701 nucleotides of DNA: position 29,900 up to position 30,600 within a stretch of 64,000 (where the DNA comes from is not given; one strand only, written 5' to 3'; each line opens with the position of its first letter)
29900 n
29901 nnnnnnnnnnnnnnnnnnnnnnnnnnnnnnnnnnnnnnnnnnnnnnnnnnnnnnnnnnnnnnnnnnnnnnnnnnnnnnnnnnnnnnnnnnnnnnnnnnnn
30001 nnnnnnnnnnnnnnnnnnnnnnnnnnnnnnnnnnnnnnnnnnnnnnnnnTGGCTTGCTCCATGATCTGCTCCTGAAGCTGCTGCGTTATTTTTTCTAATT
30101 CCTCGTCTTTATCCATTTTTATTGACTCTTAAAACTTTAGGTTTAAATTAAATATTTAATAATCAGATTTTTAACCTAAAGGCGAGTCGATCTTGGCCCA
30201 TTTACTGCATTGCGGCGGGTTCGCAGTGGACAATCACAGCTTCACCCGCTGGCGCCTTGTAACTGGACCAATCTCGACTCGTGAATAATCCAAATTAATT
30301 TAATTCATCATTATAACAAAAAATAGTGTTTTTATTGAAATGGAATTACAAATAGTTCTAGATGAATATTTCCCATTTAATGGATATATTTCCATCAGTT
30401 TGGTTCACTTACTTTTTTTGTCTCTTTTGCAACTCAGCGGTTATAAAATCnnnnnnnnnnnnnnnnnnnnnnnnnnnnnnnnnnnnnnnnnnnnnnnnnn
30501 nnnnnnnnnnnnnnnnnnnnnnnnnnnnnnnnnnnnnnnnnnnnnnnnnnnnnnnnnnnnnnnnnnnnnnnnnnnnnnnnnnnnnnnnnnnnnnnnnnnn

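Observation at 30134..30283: GC-rich, stem-closed ~103-nt element preceded by an AT-rich hairpin in the iscU-like upstream region: candidate structured RNA, riboswitch/attenuator or miniature palindromic element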

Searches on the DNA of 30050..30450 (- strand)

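Call 4: search_rna_families(source=window, start=30050, end=30450, threshold=evalue, max_evalue=10, show_alignments=3)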
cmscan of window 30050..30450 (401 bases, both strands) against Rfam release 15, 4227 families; matches with E-value up to 10: 8.
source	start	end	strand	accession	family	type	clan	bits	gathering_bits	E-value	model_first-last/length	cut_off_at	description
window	30122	30191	+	RF03735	mir-1502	Gene; miRNA;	-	20.4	66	0.97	1-59/59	no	mir-1502 microRNA precursor family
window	30303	30346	+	RF01363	CRISPR-DR50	Gene; CRISPR;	-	18.2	47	4.1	1-46/46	no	CRISPR RNA direct repeat element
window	30137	30312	-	RF02998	IS605-orfB-II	Gene; sRNA;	-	17.7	88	1.2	1-155/155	no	IS605-orfB-II RNA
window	30062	30077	+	RF01151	snoU82P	Gene; snRNA; snoRNA; CD-box;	-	17.3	42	0.035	40-55/55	no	Small nucleolar RNA U82P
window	30256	30320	-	RF00333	snoZ157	Gene; snRNA; snoRNA; CD-box;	CL00063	16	55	2.8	1-100/100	no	Small nucleolar RNA Z157/R69/R10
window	30279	30319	-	RF00280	SNORD51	Gene; snRNA; snoRNA; CD-box;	CL00054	15.9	50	6.5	1-79/79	no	Small nucleolar RNA SNORD51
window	30256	30320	-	RF00439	SNORD87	Gene; snRNA; snoRNA; CD-box;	-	14.1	50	9.7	1-85/85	no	Small nucleolar RNA SNORD87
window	30241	30316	-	RF01295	SCARNA7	Gene; snRNA; snoRNA; scaRNA;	-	8.9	65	3.9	1-330/330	no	Small Cajal body-specific RNA 7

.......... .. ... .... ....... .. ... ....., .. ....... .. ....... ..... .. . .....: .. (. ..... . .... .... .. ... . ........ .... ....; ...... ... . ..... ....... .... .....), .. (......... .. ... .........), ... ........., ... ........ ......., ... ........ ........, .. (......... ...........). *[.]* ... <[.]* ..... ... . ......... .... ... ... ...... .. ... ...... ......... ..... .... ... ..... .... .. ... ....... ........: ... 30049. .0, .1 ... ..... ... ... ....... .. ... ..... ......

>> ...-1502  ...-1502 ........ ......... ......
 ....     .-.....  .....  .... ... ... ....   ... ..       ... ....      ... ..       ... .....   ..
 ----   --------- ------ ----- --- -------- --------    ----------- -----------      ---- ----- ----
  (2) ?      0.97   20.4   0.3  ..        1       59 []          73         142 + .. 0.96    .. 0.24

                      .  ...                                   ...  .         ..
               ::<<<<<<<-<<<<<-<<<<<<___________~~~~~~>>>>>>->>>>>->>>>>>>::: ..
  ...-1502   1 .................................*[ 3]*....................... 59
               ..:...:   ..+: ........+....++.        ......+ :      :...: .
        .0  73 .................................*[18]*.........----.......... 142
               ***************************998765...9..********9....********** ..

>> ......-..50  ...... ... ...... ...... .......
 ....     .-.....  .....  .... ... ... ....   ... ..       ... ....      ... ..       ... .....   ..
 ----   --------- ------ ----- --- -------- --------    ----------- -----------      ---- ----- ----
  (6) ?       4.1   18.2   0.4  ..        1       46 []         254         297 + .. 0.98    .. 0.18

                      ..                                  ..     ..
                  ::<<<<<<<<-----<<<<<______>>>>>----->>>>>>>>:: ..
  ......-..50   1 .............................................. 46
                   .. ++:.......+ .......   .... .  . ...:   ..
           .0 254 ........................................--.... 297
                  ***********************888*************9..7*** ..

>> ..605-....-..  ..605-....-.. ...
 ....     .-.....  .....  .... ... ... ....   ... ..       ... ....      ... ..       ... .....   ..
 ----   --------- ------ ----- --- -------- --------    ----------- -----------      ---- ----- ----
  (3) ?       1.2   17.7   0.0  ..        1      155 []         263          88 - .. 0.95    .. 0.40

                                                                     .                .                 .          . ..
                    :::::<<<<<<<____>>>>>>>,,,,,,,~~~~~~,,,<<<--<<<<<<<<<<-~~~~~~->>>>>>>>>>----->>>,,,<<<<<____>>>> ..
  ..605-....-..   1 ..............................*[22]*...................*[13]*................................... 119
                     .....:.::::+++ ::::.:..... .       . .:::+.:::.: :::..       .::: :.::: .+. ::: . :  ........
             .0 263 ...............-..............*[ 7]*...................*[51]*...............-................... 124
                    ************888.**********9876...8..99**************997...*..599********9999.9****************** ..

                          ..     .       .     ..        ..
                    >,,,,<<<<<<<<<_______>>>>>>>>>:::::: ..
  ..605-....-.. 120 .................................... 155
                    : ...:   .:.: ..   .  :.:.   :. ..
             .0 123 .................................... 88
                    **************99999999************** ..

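Call 56: build_rna_model(alignment_id=A3, structure=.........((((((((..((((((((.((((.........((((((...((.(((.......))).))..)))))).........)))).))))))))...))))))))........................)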
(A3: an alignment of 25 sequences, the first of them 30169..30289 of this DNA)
Model R1 built from alignment A3 (25 sequences, 134 columns); structure: as given.
model positions 121; base pairs 31; branch points 0; effective number of sequences 1.75; information 0.59 bits per position. Calibrated on 0.2 Mb of random sequence (short: E-values are rough).
structure used (alignment columns):
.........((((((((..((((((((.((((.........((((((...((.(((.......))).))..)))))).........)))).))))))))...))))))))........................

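Call 57: search_with_rna_model(model_id=R1, sources=[window, L001, L006, L007, L009, L010, L011, L013, L014, L015, L017, L018, L019, L020, L021, L022, L023, L024, L026, L027, L028, L029, L030, L031, L032, L033, L034, L035, L036, L037, L038, L040, L041, L042, L043, L044, L045, L046, L047, L048, L049, L050, L051], max_evalue=1)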
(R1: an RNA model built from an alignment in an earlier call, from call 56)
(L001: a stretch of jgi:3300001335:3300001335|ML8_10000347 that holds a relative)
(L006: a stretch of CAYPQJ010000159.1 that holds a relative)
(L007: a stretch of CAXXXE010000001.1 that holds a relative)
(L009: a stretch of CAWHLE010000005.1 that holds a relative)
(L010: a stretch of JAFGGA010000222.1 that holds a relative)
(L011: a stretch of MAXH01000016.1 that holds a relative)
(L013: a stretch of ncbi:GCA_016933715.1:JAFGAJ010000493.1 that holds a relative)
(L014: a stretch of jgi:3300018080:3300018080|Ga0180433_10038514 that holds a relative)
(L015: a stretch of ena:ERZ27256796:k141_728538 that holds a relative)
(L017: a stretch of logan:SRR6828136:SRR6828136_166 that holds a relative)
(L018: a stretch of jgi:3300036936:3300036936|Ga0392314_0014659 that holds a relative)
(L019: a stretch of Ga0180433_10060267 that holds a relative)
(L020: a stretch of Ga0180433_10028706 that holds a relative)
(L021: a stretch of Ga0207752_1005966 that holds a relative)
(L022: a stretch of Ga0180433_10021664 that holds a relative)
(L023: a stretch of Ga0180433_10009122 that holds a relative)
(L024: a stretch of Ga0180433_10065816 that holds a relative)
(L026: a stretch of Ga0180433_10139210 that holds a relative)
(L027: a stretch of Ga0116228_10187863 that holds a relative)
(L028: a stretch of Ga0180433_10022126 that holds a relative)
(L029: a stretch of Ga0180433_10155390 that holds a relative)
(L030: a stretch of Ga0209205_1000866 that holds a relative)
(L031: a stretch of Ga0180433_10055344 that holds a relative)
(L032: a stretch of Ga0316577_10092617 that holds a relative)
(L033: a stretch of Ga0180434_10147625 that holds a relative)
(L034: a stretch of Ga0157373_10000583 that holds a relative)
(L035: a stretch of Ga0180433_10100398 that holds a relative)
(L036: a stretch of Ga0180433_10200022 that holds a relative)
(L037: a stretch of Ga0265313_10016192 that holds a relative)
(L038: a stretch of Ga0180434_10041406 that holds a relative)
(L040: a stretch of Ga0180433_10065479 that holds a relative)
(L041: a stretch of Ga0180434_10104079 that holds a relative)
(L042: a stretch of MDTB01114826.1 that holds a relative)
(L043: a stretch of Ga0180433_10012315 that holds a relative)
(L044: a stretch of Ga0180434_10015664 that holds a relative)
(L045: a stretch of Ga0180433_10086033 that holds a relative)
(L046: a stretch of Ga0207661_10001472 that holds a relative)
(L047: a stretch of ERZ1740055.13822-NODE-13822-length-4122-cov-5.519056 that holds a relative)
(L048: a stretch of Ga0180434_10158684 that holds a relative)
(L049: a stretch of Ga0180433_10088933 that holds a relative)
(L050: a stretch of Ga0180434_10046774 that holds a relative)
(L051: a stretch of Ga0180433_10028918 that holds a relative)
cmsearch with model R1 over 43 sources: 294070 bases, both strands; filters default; matches with E-value up to 1: 56.
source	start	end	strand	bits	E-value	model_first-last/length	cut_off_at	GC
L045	311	431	+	147.2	1.6e-46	1-121/121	no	0.55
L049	1523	1643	+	146.4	2.9e-46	1-121/121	no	0.55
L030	2069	2189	-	142.2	7.9e-45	1-121/121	no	0.59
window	30169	30289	-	141.7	1.2e-44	1-121/121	no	0.51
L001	9828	9948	+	141.7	1.2e-44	1-121/121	no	0.51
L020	73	193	+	140.1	4e-44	1-121/121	no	0.55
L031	48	168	-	139.7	5.4e-44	1-121/121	no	0.58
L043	815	935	+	138.5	1.4e-43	1-121/121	no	0.55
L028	5454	5574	-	138.3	1.7e-43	1-121/121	no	0.58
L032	102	222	-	138.3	1.7e-43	1-121/121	no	0.54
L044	54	174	-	138.2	1.8e-43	1-121/121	no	0.53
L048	654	774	+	134.4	3.4e-42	1-121/121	no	0.61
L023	1955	2075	+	133.6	6.3e-42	1-121/121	no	0.52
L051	5496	5616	-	133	1.1e-41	1-121/121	no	0.56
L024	2511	2628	-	132.7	1.3e-41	1-121/121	no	0.57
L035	1976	2096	-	131.8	2.7e-41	1-121/121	no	0.58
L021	2769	2890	-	131.7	2.9e-41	1-121/121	no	0.54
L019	3355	3462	+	129.6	1.5e-40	1-108/121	3'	0.59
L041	1378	1499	+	127.4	8.2e-40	1-121/121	no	0.56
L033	1621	1741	-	127.4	8.3e-40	1-121/121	no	0.57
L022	2338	2458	-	127.1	1e-39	1-121/121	no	0.61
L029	881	998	+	125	5.4e-39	1-121/121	no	0.55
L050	1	110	-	122.4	4.2e-38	1-110/121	3'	0.58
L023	32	152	+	111.4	2.3e-34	1-121/121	no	0.46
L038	3984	4104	+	101.1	6.6e-31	1-121/121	no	0.55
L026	1949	2037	+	97.2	1.5e-29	1-89/121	3'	0.56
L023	11890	12010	-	93.7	2.3e-28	1-121/121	no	0.55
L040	210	326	-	89.1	7.9e-27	1-121/121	no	0.56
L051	4304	4424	-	86.7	5.1e-26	1-121/121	no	0.52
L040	1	74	-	79.2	1.8e-23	1-74/121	3'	0.55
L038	1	81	-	78.2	4.1e-23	1-81/121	3'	0.54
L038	3859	3978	+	77.6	6.3e-23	1-121/121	no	0.53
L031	3586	3653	-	59.3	1e-16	54-121/121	5'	0.59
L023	12065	12179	-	44.9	8.1e-12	1-121/121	no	0.53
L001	9822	9942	-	37.4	2.8e-09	1-121/121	no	0.53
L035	2194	2315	-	37.3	2.9e-09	1-121/121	no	0.56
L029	889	984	-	35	1.9e-08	9-107/121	no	0.61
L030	2083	2181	+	34.5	2.6e-08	9-107/121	no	0.64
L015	4188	4232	-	31.7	2.5e-07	77-121/121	5'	0.53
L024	2525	2620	+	31.4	3e-07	9-107/121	no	0.64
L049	1517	1637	-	30.8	4.8e-07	1-121/121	no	0.59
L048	662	760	-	29.6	1.3e-06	9-107/121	no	0.64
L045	319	417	-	28.9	2.1e-06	9-107/121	no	0.62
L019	3363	3461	-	28.8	2.3e-06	9-107/121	no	0.63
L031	62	160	+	26.7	1.2e-05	9-107/121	no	0.64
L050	4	102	+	25.5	3.1e-05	9-107/121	no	0.62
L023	1949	2069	-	24.4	7.4e-05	1-121/121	no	0.55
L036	346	479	-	23.1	0.00021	1-121/121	no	0.39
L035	1990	2088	+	22.7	0.00028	9-107/121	no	0.64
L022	2352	2450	+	22.2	0.0004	9-107/121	no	0.64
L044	60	180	+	21.5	0.00068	1-121/121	no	0.55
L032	116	214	+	17.8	0.012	9-107/121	no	0.6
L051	5510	5608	+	16.7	0.03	9-107/121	no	0.61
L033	1635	1733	+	15.9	0.056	9-107/121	no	0.64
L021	2783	2882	+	15.3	0.088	9-107/121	no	0.59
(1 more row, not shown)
